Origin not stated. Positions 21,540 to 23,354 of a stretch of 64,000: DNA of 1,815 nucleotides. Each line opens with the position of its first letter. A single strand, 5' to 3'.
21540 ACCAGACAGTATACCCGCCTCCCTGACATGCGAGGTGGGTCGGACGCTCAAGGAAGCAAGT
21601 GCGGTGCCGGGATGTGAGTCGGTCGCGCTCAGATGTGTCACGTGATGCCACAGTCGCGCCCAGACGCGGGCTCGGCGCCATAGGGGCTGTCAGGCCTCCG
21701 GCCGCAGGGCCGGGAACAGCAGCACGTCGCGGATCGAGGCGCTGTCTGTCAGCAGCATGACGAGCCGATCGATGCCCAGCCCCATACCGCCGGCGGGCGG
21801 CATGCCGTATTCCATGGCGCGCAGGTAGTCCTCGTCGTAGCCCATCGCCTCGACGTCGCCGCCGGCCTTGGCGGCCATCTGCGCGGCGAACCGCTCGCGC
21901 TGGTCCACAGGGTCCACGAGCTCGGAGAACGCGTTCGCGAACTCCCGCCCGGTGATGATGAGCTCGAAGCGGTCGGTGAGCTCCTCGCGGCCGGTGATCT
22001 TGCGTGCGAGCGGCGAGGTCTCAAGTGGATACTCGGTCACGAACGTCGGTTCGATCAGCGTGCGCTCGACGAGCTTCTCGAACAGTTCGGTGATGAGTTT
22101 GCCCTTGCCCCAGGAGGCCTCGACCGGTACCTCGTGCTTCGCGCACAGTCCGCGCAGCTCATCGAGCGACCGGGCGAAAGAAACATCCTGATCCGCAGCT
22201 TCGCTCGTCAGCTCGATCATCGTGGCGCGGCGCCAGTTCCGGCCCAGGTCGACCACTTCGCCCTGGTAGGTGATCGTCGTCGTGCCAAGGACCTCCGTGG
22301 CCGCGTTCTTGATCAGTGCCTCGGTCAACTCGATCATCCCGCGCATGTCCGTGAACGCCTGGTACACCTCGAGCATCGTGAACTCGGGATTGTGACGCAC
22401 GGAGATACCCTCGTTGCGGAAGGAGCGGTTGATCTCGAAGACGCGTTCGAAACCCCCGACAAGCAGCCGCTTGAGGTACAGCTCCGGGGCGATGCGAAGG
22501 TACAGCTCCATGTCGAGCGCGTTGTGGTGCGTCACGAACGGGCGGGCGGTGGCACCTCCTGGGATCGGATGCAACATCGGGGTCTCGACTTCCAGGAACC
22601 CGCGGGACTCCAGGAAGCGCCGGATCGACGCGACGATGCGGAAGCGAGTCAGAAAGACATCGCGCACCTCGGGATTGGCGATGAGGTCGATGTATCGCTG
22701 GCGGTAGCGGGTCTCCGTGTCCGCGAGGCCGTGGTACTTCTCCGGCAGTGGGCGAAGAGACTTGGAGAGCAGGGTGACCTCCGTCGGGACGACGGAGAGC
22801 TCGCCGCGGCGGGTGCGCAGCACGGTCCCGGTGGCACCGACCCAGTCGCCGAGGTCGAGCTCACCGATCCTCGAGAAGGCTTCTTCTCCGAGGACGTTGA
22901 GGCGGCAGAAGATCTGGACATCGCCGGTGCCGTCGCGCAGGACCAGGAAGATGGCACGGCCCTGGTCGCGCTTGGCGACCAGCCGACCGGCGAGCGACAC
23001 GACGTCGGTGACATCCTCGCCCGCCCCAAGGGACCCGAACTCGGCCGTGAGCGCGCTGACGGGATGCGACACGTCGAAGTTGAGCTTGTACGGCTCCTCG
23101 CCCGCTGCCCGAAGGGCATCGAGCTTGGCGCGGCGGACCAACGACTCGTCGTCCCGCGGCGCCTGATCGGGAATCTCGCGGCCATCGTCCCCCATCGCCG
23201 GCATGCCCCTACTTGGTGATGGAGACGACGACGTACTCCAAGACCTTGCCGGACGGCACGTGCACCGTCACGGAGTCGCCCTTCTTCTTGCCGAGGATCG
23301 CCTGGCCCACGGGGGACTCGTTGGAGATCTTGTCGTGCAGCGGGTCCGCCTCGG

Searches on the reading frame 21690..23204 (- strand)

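Call 86: search_protein_families(library=pfam, proteins=[window:21690-23204:-], max_evalue=0.00001)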
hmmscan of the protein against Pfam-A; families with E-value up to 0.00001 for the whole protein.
window:21690-23204:- (504 aa): 2 families
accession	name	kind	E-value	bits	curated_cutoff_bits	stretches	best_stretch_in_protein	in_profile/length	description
PF00152.25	tRNA-synt_2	-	9e-89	298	25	1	163-499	2-306/308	tRNA synthetases class II (D, K and N)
PF01336.31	tRNA_anti-codon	-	1e-15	57.8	27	1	69-146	1-75/75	OB-fold nucleic acid binding domain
